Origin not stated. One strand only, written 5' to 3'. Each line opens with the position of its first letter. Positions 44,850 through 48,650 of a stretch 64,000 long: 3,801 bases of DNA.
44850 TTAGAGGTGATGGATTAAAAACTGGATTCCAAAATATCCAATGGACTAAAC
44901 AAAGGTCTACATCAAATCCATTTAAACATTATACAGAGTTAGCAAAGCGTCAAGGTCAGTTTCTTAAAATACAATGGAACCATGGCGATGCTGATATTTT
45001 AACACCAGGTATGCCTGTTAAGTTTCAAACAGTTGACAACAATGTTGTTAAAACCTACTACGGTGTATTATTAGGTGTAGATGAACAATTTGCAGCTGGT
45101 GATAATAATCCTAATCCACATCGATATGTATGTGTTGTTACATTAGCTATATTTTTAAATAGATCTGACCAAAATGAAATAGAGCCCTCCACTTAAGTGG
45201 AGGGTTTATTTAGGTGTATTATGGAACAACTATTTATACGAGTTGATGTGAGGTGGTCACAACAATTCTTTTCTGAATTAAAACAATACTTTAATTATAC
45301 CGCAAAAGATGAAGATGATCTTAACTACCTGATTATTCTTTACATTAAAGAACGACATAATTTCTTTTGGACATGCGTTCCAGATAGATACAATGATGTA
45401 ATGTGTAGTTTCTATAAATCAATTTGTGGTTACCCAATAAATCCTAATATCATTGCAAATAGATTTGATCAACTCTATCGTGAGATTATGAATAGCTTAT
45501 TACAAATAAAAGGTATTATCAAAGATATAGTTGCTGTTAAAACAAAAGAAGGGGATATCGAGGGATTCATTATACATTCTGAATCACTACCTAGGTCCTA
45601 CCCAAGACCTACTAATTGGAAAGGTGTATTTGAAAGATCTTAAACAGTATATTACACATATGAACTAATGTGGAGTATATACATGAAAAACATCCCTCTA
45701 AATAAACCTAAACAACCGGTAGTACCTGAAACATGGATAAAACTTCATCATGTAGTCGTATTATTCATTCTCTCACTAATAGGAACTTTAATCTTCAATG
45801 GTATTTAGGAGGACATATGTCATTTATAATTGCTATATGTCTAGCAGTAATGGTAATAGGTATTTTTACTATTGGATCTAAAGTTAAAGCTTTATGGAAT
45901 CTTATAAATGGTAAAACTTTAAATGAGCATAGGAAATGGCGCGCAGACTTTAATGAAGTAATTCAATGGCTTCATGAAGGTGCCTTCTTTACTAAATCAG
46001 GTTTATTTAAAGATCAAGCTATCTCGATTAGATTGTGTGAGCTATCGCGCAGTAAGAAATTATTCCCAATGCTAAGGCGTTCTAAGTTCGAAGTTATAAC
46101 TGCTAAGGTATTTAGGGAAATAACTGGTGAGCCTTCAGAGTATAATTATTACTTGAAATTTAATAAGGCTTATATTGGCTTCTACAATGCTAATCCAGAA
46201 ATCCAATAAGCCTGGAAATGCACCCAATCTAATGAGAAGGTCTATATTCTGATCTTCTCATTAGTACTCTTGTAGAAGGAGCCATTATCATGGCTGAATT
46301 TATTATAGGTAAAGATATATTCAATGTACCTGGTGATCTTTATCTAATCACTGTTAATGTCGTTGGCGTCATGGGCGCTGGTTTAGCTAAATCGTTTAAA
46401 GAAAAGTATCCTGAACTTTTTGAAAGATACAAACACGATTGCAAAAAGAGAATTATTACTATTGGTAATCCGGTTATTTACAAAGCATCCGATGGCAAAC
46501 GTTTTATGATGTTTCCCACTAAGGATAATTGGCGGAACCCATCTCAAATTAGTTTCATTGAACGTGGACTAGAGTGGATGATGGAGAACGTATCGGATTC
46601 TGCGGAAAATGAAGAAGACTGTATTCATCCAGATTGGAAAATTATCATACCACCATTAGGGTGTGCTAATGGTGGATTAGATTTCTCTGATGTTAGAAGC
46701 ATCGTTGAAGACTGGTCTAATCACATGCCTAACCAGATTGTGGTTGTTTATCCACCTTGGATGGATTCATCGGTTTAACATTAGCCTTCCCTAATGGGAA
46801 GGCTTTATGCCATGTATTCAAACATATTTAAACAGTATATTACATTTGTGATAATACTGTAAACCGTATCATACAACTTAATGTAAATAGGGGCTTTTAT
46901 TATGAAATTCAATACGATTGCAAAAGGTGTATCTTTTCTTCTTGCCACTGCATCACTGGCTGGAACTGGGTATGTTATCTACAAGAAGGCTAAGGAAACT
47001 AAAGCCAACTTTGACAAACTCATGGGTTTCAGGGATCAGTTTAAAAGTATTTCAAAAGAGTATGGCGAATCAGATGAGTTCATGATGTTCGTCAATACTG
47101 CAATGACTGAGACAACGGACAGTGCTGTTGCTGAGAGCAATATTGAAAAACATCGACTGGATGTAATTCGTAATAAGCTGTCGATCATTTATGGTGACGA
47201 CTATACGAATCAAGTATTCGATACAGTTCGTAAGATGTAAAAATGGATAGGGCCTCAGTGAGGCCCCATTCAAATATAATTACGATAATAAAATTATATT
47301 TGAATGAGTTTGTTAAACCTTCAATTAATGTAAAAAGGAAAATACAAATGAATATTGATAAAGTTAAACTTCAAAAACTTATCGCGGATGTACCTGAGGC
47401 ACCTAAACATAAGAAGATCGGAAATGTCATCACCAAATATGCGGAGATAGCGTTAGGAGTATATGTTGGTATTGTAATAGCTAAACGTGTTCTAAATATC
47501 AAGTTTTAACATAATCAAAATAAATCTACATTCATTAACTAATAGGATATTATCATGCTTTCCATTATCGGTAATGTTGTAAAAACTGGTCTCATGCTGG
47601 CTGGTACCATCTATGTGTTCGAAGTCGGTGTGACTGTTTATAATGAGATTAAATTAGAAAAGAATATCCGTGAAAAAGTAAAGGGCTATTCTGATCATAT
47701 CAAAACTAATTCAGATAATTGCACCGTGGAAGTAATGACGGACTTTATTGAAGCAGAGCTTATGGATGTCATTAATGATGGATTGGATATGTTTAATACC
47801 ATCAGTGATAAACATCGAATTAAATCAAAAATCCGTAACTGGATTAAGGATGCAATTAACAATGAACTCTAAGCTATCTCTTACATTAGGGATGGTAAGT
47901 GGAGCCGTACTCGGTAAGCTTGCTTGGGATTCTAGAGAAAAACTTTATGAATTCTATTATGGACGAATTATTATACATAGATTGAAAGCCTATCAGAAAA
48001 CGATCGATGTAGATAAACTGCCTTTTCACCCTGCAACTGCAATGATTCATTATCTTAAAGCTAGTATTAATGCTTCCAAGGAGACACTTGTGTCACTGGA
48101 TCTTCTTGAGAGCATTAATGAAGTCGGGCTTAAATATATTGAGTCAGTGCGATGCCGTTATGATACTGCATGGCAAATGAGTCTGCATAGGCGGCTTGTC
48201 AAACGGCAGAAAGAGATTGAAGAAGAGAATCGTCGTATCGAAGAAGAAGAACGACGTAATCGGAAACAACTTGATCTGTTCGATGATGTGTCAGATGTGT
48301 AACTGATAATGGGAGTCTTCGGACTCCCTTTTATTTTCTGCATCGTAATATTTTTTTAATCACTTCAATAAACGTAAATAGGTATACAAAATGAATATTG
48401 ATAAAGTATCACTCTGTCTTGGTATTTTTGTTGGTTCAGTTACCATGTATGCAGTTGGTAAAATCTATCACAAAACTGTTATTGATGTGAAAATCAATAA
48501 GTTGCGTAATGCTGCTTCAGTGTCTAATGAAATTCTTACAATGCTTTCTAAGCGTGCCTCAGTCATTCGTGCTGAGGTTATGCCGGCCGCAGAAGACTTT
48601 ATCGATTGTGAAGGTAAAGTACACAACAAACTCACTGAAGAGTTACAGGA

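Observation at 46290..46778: Phage-encoded TARG1/DarG-like macrodomain: candidate eraser of ADP-ribosylation (anti-defense)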

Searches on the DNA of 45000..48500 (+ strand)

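Call 6: search_dna_similar(query=window:45000-48500:+, collection=phages, mode=near, max_rows=25)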
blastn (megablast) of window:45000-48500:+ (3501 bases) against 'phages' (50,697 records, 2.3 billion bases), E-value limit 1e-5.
Records with a match: 44; places in all: 129; records where one place covers at least 80% of the query: 43.
Best place of each record, by identity: 95-99% 44.
By first word of the organism name: Pseudomonas 44.
By host as written in the record: Pseudomonas aeruginosa 23; Pseudomonas aeruginosa PAO1 5; - 3; Pseudomonas sp. 2; Pseudomonas aeruginosa ATCC 10145 2; Pseudomonas aeruginosa 147 2; Pseudomonas aeruginosa Ps33 (clinical isolate) 1; Pseudomomas aeruginosa PAO1 1; and 5 more.
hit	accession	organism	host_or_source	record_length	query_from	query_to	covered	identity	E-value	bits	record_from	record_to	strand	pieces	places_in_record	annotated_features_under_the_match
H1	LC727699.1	Pseudomonas phage sp. LC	Pseudomonas aeruginosa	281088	1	3501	100%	97.8%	0e+0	6039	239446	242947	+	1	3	hypothetical protein (x9)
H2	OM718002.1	Pseudomonas phage Churi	Pseudomonas aeruginosa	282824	1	3501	100%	97.4%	0e+0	5966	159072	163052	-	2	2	macrodomains-containing protein | hypothetical protein (x10)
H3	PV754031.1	Pseudomonas phage Bobae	Pseudomonas aeruginosa Ps33 (clinical ...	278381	1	3501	100%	97.3%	0e+0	5960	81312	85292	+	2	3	hypothetical protein (x10) | virion structural protein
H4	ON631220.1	Pseudomonas phage OMKO1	Pseudomonas aeruginosa PAO1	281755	1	3501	100%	97.3%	0e+0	5943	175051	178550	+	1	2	hypothetical protein (x10)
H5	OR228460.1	Pseudomonas phage fMGyn-Pae01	Pseudomonas aeruginosa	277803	1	3501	100%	97.3%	0e+0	5943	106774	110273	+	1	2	macro domain-containing protein | hypothetical protein (x8) | structural protein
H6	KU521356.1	Pseudomonas phage KTN4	Pseudomonas aeruginosa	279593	1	3501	100%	97.2%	0e+0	5927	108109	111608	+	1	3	hypothetical protein (x9) | structural protein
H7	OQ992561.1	Pseudomonas phage ANB1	Pseudomonas aeruginosa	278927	1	3501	100%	97.1%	0e+0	5901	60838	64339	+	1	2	hypothetical protein (x12)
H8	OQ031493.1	Pseudomonas phage MRostami-2023c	Pseudomonas sp.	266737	1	3501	100%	97.0%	0e+0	5901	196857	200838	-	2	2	record has no annotation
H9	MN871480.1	Pseudomonas phage PaSz-1_45_270k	Pseudomonas aeruginosa PAO1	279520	1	3501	100%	96.7%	0e+0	5838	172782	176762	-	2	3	record has no annotation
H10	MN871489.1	Pseudomonas phage PaZh_1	Pseudomonas aeruginosa PAO1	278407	1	3501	100%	96.7%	0e+0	5838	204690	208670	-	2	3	record has no annotation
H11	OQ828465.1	Pseudomonas phage PA_ZH1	Pseudomomas aeruginosa PAO1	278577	1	3501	100%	96.7%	0e+0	5838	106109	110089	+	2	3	hypothetical protein (x11)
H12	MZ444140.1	Pseudomonas phage PA7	Pseudomonas aeruginosa Y12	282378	1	3501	100%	96.7%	0e+0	5835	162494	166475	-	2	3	hypothetical protein (x9) | structural protein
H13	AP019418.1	Pseudomonas phage PA02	Pseudomonas aeruginosa PAO1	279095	1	3501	100%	96.7%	0e+0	5835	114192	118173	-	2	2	phage protein (x7) | hypothetical protein (x2)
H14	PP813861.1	Pseudomonas phage vB_PaeM_FBPa36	Pseudomonas sp.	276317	1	3501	100%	96.7%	0e+0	5835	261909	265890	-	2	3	hypothetical protein (x11)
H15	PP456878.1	Pseudomonas phage vB_PaePAO1-KEN19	Pseudomonas aeruginosa ATCC 10145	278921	1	3501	100%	96.7%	0e+0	5833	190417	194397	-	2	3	hypothetical protein (x11)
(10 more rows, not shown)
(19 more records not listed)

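Call 8: get_annotated_region(hit=H5, flank=6000)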
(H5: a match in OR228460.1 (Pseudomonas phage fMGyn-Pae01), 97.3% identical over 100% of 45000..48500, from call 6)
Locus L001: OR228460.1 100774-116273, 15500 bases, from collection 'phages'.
description: Pseudomonas phage fMGyn-Pae01, complete genome.
organism: Pseudomonas phage fMGyn-Pae01 (NCBI taxid 3075110)
taxonomy: Viruses; Duplodnaviria; Heunggongvirae; Uroviricota; Caudoviricetes; Phikzvirus
host: Pseudomonas aeruginosa; source: -; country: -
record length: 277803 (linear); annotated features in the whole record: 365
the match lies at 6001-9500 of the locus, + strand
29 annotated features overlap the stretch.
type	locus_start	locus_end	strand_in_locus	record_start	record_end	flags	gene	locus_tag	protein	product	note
CDS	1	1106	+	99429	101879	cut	-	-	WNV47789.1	structural head protein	similar to PHIKZ097 (NP_803663) of Pseudomonas phage phiKZ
CDS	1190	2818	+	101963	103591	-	-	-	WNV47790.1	hypothetical protein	-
CDS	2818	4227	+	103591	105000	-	-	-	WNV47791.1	virion structural protein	-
CDS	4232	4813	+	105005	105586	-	-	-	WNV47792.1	hypothetical protein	-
CDS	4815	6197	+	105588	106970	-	-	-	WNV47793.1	structural protein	Identical to CDGHABPJ_00249 of Pseudomonas phage OMKO1 and similar to structural protein KTN4_128 of Pseudomonas phage ...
CDS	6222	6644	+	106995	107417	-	-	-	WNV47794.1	hypothetical protein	-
CDS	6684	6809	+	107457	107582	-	-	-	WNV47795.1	hypothetical protein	-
CDS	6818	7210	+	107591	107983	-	-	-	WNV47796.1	hypothetical protein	-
CDS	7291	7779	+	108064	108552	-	-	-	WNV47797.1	macro domain-containing protein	-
CDS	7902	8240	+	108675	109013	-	-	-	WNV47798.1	hypothetical protein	-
CDS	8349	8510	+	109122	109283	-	-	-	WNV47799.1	hypothetical protein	-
CDS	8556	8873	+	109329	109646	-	-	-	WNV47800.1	hypothetical protein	-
CDS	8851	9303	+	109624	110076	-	-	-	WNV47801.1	hypothetical protein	-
CDS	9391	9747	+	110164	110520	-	-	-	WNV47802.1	hypothetical protein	-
CDS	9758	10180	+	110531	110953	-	-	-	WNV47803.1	hypothetical protein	-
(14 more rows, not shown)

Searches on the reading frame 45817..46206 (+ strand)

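Call 22: search_protein_families(library=pfam, proteins=[window:45817-46206:+], max_evalue=0.1)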
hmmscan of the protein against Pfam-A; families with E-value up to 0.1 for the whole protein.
window:45817-46206:+ (130 aa): 1 family
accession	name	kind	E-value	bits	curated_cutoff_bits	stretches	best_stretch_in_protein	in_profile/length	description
PF03021.20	CM2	-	0.075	13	27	1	6-54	57-110/155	Influenza C virus M2 protein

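Call 47: search_protein_families(library=padloc, proteins=[window:45817-46206:+], max_evalue=0.01)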
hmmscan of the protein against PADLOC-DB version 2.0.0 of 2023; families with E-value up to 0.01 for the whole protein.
window:45817-46206:+ (130 aa): 0 families
